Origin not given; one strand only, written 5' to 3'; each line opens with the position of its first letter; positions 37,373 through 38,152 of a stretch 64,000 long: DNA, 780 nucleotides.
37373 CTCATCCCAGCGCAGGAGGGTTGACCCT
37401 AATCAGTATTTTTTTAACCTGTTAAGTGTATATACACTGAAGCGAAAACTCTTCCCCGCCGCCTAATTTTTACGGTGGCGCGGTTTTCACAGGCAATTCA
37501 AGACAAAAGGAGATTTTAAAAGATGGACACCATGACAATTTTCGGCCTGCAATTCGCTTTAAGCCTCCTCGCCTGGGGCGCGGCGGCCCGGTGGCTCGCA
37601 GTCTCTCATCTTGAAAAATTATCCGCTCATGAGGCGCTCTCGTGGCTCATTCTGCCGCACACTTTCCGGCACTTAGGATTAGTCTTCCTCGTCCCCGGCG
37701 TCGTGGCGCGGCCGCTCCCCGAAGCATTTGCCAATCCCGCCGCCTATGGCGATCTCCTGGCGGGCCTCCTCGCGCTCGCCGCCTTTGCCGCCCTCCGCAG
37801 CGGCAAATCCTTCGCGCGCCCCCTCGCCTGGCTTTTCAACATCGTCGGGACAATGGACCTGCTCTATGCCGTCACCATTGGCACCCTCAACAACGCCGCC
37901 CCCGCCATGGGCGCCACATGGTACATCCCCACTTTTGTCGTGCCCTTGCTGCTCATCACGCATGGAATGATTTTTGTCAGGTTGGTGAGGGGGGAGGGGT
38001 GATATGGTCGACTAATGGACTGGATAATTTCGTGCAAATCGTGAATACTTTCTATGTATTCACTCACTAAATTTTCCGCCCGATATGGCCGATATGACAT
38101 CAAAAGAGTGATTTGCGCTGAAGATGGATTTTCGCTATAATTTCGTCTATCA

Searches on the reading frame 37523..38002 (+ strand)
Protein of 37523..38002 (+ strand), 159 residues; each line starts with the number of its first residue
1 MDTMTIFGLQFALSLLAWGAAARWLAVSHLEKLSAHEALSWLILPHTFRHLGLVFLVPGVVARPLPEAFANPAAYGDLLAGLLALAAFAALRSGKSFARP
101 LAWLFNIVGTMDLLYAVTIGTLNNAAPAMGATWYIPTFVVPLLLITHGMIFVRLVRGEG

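Call 7: search_protein_families(library=pfam, proteins=[window:37523-38002:+], max_evalue=0.01)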
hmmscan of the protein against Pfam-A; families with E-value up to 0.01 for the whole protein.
window:37523-38002:+ (159 aa): 0 families

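Call 11: find_homologous_proteins(query=window:37523-37999:+)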
Query window:37523-37999:+ (159 aa): 1928 proteins with E <= 0.001 among 2712 candidates; the best 120 are listed.
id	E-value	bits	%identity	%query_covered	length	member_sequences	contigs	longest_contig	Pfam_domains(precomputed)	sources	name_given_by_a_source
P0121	2.6e-95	335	99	100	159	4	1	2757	-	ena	-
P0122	5.5e-71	256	75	99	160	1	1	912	-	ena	-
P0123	3.3e-66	240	75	97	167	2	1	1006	-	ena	-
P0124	1.9e-65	238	73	97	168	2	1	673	-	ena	-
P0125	2.8e-65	237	71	99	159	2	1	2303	-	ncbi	-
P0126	8.0e-65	236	72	99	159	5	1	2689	-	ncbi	-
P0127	1.7e-64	235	71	98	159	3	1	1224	-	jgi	jgi:hypothetical protein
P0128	5.3e-63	230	71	98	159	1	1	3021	-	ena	-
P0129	1.9e-62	228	70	100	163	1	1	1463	-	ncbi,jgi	jgi:hypothetical protein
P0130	4.9e-62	227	68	99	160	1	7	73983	-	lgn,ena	-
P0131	9.1e-62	226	67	99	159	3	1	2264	-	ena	-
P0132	1.1e-61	226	69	96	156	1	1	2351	-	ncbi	-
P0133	1.1e-61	226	71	98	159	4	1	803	-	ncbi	-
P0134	1.5e-61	225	71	98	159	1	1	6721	-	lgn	-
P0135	1.2e-60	222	67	100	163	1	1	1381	-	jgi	-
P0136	1.8e-60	222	70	97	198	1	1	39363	-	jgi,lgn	jgi:hypothetical protein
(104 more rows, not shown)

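Call 13: find_encoding_contigs(protein=P0130, flank=4000, max_places=3)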
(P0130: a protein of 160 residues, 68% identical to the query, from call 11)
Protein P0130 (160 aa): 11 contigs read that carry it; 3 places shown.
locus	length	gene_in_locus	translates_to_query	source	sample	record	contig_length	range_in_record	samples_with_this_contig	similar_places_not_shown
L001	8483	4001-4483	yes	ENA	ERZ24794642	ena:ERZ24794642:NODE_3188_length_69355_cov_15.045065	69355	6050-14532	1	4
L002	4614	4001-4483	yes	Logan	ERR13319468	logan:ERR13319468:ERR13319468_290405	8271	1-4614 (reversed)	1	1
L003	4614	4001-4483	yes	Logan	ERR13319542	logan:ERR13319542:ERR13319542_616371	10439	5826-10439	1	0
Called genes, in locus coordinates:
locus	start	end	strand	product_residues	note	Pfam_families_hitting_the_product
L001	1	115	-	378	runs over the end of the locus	PF04079:SMC_ScpB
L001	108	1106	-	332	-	PF02616:SMC_ScpA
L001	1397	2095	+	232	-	PF01144:CoA_trans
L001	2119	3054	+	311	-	PF00294:PfkB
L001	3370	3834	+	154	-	PF12802:MarR_2, PF01047:MarR (weak)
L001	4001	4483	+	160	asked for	-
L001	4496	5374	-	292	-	PF00892:EamA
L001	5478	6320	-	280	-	PF00892:EamA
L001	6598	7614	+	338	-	PF04909:Amidohydro_2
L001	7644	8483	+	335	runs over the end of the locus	PF04909:Amidohydro_2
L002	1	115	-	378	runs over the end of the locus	PF04079:SMC_ScpB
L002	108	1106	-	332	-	PF02616:SMC_ScpA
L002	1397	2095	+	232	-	PF01144:CoA_trans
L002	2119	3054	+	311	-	PF00294:PfkB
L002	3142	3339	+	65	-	-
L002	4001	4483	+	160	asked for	-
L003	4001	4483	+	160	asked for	-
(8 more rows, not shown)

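Call 14: find_encoding_contigs(protein=P0136, flank=4000, max_places=3)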
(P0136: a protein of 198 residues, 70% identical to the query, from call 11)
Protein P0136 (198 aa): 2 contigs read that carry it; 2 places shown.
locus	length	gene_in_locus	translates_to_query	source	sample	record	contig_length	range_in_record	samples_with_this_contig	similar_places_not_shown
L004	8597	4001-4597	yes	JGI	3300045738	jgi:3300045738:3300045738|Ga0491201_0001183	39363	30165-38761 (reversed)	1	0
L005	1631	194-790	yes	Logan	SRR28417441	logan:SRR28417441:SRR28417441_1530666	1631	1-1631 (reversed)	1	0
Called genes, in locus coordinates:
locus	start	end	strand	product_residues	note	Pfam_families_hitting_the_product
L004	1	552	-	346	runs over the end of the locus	PF02616:SMC_ScpA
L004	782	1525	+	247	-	PF01144:CoA_trans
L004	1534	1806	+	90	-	PF00294:PfkB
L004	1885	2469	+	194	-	PF00294:PfkB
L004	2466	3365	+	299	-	PF23892:Ig_CycH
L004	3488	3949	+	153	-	PF01047:MarR (weak), PF13463:HTH_27 (weak)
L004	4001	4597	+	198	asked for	-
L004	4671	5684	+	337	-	PF04909:Amidohydro_2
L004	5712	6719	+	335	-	PF04909:Amidohydro_2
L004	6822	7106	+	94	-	PF02211:NHase_beta_C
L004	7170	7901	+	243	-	PF14407:Frankia_peptide (faint), PF02979:NHase_alpha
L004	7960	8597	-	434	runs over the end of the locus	PF07690:MFS_1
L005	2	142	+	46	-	?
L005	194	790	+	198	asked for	-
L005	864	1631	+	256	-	?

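Call 18: find_related_loci(query=A1, collection=genome_contigs, flank=2500)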
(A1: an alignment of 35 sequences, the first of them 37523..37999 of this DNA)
Query A1 (159 aa) in genome_contigs; peptide patterns used: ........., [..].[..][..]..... (x = any residue, [..] = any of these).
492 stretches matched a pattern; 423 encode a relative of the query (tblastn E <= 1e-3); the best 80 are kept; 79 distinct loci.
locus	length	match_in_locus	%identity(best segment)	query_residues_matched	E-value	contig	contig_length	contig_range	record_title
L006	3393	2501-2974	73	1-158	1e-71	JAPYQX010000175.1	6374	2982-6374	MAG: Nitrospinota bacterium isolate PW3.concoct.202 PW3_16509_length_6374_cov_7.938756, whole genome shotgun sequence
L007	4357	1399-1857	65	1-156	1e-58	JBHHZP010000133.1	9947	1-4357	MAG: Acidiferrobacterales bacterium isolate Maj_1_bin.19 NODE_3333_length_9947_cov_8.013647, whole genome shotgun sequen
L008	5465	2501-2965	66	1-155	4e-57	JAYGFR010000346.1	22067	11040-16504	MAG: Nitrospinota bacterium isolate OC6_4000m_MAG_328 OC6_4000m_contig_1068723, whole genome shotgun sequence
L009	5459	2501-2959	65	1-156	2e-55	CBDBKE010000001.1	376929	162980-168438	MAG: Terriglobia bacterium isolate 38b9ce2a-8c4d-4d07-85eb-86d09662256f genome assembly, contig: contig_1, whole genome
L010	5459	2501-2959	64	1-156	6e-55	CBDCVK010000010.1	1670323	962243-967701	MAG: Terriglobia bacterium isolate fbd17eb3-4d9a-4a8b-b5d4-e7992758775e genome assembly, contig: contig_10, whole genome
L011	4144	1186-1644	60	1-156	7e-55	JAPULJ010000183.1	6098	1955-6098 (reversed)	MAG: Alphaproteobacteria bacterium isolate KW1-S21_141 KW1-S21_141_cg183, whole genome shotgun sequence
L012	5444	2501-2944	65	1-151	2e-54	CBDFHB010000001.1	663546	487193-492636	MAG: Candidatus Marinacidobacterales bacterium isolate 4f9178b5-c147-4fb2-a822-cd01c555588a genome assembly, contig: con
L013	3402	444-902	64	1-156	2e-54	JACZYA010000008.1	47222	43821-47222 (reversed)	MAG: Acidobacteria bacterium isolate B25T1B10 B25T1B10_NODE282, whole genome shotgun sequence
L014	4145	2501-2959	65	1-156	3e-54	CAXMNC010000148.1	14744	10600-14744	MAG: Acidiferrobacterales bacterium isolate 07C-BC-St02_bin.17.orig genome assembly, contig: k141_4003195, whole genome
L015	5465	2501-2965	65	1-158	1e-53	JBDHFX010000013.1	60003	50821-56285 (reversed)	MAG: Gemmatimonadota bacterium isolate M8-58_Bin_324 M8-58_Bin_324_scaffold_8451, whole genome shotgun sequence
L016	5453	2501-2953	63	1-151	9e-54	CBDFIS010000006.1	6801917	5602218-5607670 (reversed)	MAG: Bryobacterales bacterium isolate bc932d13-f3e1-476a-a82d-8314761e2f96 genome assembly, contig: contig_6, whole geno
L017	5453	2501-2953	63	1-151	2e-53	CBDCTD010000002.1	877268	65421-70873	MAG: Bryobacterales bacterium isolate 4c556f70-15f0-4db9-9a41-0f3818de793c genome assembly, contig: contig_2, whole geno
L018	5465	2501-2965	62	1-159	1e-53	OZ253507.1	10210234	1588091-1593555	MAG: Candidatus Marinacidobacterales bacterium isolate be89a19c-e000-4bee-9fbc-49585ca06e7f genome assembly, chromosome:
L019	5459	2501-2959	64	1-156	1e-53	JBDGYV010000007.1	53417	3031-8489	MAG: Gemmatimonadota bacterium isolate M3-38_Bin_144 M3-38_Bin_144_scaffold_1468, whole genome shotgun sequence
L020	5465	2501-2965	58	1-158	7e-53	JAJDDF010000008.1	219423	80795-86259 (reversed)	MAG: Phycisphaerales bacterium isolate OFTM399 OFTM399_7, whole genome shotgun sequence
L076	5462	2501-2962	51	1-157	9e-42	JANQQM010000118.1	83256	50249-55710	MAG: Salaquimonas sp. isolate IP29b_bin.27 k99_2579090, whole genome shotgun sequence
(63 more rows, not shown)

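Call 31: search_protein_families(library=ncbifam, proteins=[window:37523-37999:+], max_evalue=0.01)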
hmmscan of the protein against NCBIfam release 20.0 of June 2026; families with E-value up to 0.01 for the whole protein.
window:37523-37999:+ (159 aa): 1 family
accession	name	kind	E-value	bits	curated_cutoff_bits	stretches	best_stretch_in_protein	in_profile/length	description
NF010799.0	PRK14203.1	equivalog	0.0022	18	129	1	55-117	23-86/132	fluoride efflux transporter CrcB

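Call 48: find_encoding_contigs(protein=P0121, flank=3000, max_places=3)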
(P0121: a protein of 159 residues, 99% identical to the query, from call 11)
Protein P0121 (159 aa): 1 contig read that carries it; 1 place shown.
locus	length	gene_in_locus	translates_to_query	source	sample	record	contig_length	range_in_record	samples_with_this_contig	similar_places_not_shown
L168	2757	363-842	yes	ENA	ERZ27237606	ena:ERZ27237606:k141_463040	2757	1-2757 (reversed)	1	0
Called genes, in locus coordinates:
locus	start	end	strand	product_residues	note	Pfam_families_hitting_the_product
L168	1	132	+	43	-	?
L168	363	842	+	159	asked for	-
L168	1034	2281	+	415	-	PF00145:DNA_methylase, PF09445:Methyltransf_15 (weak)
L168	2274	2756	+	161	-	?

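Call 62: predict_structure(alignment_id=A1)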
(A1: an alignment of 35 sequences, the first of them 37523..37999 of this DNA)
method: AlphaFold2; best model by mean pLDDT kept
length: 159 residues; sequences in the alignment: 35
mean_pLDDT: 91.7   pTM: 0.86
mean pLDDT of the five models: 91.7, 85.2, 74.1, 72.7, 71.3
residues with pLDDT >= 90: 104; 70-90: 51; 50-70: 3; < 50: 1
segments of 3 or more residues with pLDDT < 50: none
pLDDT, mean of each block of 10 residues (from residue 1): 87 97 90 93 96 88 87 94 98 95 97 90 85 91 96 80
secondary structure, 60 per line:
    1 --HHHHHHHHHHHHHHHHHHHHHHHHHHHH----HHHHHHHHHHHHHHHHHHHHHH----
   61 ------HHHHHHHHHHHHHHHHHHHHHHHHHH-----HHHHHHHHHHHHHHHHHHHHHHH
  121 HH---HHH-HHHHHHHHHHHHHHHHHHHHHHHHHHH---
elements in order: H3-30 H35-56 H67-92 H98-122 H130-156

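Call 66: fold_search(model_id=the predicted structure, library=pdb)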
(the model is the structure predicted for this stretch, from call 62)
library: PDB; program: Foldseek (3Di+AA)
matches with E <= 10: 508; with E <= 0.001: 0
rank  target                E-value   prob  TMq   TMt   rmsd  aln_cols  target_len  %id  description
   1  9s35_A                3.9e-01  0.18  0.24  0.15  12.5       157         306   14  Cryo-EM structure of Candida albicans Vrg4 bound to an inhibitory nanobody. (released 2025-09-03)
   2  7qhb_I                4.3e-01  0.69  0.34  0.30   5.0        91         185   15  Active state of GluA1/2 in complex with TARP gamma 8, L-glutamate and CTZ (released 2022-02-23)
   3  9fau_L                5.8e-01  0.89  0.48  0.42   5.9       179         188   12  CryoEM structure of human full-length beta3gamma2 GABA(A) receptor in complex with GARLH4, the TMD of Neuroligin2 and  (released 2025-07-02)
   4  2lqg_MODEL_1_A        6.1e-01  0.89  0.50  0.55   4.6       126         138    7  Solution Structure of the R4 domain of talin (released 2013-02-13)
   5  1xg2_B                6.1e-01  0.85  0.45  0.47   4.9       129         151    8  Crystal structure of the complex between pectin methylesterase and its inhibitor protein (released 2005-03-22)
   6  9hpc_Z                6.4e-01  0.75  0.45  0.43   6.2       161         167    9  The TMD and the LBD region of the AMPAR complex GluA3- TARP gamma2 in the apo state. (released 2025-07-09)
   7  6m97                  6.7e-01  0.16  0.26  0.20  20.4       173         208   13  Crystal structure of the high-affinity copper transporter Ctr1 (released 2019-04-03)
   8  1x90_A                7.1e-01  0.72  0.43  0.45   5.3       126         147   17  Crystal structure of mutant form B of a pectin methylesterase inhibitor from Arabidopsis (released 2004-12-28)
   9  7ocf_I                7.1e-01  0.60  0.35  0.31   4.7        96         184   17  Active state GluA1/A2 AMPA receptor in complex with TARP gamma 8 and CNIH2 (LBD-TMD) (released 2021-06-09)
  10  9hpc_W                7.8e-01  0.63  0.36  0.34   4.5        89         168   11  The TMD and the LBD region of the AMPAR complex GluA3- TARP gamma2 in the apo state. (released 2025-07-09)
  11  7uw9_c                7.8e-01  0.14  0.23  0.22  15.6       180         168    9  Citrus V-ATPase State 1, H in contact with subunit a (released 2022-07-06)
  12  8c1p_E                8.2e-01  0.63  0.36  0.34   4.4        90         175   13  Active state homomeric GluA1 AMPA receptor in complex with TARP gamma 3 (released 2023-08-30)
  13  8y81_B                8.6e-01  0.35  0.33  0.33   7.9       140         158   14  Structure of the ige-fc bound to its high affinity receptor fc(epsilon)ri (released 2024-07-10)
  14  8ywa_B                9.0e-01  0.57  0.42  0.43   7.9       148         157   11  The structure of IgE receptor binding to IgE (released 2024-11-06)
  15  8c2h_E                9.0e-01  0.57  0.36  0.34   4.5        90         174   13  Transmembrane domain of active state homomeric GluA1 AMPA receptor in tandem with TARP gamma 3 (released 2023-08-30)
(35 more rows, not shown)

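Call 80: search_protein_families(library=pfam, alignment_id=A8, max_evalue=0.00001)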
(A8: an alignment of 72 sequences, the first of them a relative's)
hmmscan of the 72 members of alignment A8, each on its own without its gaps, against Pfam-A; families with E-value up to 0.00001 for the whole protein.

A. member 1, L007:111-1277:+ (389 aa): 11 families
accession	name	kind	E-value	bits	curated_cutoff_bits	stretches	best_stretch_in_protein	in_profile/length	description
PF07719.23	TPR_2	-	1.5e-15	56.4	27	0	177-208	2-33/34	Tetratricopeptide repeat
PF13181.12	TPR_8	-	2.2e-14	52.7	25.7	0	177-207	2-32/34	Tetratricopeptide repeat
PF13414.12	TPR_11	-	2.1e-13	50.1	26.8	0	121-157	6-42/42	TPR repeat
PF14559.12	TPR_19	-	2.3e-13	50.7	25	0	44-77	6-39/68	Tetratricopeptide repeat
PF13428.12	TPR_14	-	2e-12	46.9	23.5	0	112-152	4-44/44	Tetratricopeptide repeat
PF13432.12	TPR_16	-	9.8e-12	45.5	32.7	1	148-208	2-63/65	Tetratricopeptide repeat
PF13431.12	TPR_17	-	4.9e-11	42.4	24.4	0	199-230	2-33/34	Tetratricopeptide repeat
PF00515.34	TPR_1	-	1.4e-10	40.9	27.8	0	44-62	16-34/34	Tetratricopeptide repeat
PF12895.13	ANAPC3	-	9.4e-08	32.7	27.2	0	121-200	1-80/82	Anaphase-promoting complex, cyclosome, subunit 3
PF13424.12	TPR_12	-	6.3e-07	29.9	30.1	0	179-231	13-66/77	Tetratricopeptide repeat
PF13174.12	TPR_6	-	2.6e-06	28.2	26.3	0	178-207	2-31/33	Tetratricopeptide repeat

B. families by the number of members that match (of 72 scanned): 84 families (the first 25 are shown)
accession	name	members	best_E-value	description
PF05368.20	NmrA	6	2.6e-28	NmrA-like family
PF13460.12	NAD_binding_10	6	2.2e-17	NAD(P)H-binding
PF00561.26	Abhydrolase_1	4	4.8e-37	alpha/beta hydrolase fold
PF12697.13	Abhydrolase_6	4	1.2e-18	Alpha/beta hydrolase family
PF07690.21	MFS_1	2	3.2e-54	Major Facilitator Superfamily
PF03328.21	HpcH_HpaI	2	3.8e-18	HpcH/HpaI aldolase/citrate lyase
PF12146.15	Hydrolase_4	2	8.6e-09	Serine aminopeptidase, S33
PF00083.30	Sugar_tr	2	2.6e-08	Sugar (and other) transporter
PF05977.19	MFS_3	2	5.8e-07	Transmembrane secretion effector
PF04945.19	YHS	2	7.7e-07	YHS domain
PF01425.27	Amidase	1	5.1e-105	Amidase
PF01968.24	Hydantoinase_A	1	1.5e-93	Hydantoinase/oxoprolinase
PF00378.25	ECH_1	1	1.6e-67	Enoyl-CoA hydratase/isomerase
PF00106.31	adh_short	1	5.5e-56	short chain dehydrogenase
PF04248.19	NTP_transf_9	1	1.8e-54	Domain of unknown function (DUF427)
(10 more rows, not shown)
